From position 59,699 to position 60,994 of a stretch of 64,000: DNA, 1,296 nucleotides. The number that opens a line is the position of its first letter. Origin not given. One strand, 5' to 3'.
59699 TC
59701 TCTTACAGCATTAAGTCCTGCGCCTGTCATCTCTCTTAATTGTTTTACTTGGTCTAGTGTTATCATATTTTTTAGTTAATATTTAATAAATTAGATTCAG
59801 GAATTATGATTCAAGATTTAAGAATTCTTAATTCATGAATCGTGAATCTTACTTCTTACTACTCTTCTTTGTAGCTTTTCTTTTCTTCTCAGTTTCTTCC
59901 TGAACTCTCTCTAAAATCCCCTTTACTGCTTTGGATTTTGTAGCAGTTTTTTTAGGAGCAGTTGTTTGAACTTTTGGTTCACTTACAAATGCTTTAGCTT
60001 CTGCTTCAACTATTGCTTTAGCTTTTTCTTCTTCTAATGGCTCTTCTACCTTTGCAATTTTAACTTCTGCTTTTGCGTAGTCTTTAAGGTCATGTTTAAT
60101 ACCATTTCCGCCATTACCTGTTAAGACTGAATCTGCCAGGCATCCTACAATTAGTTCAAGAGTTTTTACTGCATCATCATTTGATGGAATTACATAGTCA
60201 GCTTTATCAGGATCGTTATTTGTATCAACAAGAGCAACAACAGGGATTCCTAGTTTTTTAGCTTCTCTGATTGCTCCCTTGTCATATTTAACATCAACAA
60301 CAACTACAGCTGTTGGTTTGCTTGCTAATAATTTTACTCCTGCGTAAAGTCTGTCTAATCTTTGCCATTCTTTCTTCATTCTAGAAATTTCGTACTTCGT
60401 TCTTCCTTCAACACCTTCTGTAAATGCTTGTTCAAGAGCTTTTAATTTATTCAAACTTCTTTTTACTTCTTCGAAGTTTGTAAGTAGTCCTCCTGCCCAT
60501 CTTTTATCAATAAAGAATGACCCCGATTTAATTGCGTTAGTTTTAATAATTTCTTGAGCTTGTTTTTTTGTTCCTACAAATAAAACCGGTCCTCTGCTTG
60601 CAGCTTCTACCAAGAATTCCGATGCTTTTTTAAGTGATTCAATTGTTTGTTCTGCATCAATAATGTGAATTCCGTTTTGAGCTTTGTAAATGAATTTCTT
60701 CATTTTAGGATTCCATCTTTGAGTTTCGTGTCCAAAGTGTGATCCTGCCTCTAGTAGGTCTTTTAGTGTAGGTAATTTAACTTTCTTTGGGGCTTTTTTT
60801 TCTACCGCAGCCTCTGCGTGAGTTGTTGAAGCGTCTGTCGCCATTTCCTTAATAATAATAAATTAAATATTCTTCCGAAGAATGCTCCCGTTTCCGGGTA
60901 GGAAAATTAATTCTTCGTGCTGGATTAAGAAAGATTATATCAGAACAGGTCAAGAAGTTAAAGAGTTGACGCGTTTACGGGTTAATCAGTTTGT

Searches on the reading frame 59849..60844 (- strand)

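Call 10: search_protein_families(library=pfam, proteins=[window:59849-60844:-], max_evalue=0.0001)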
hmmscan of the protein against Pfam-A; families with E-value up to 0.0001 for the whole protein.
window:59849-60844:- (331 aa): 1 family
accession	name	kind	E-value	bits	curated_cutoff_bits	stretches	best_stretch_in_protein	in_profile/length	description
PF00318.25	Ribosomal_S2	-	2.8e-77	259.3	26.1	1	30-243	1-216/216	Ribosomal protein S2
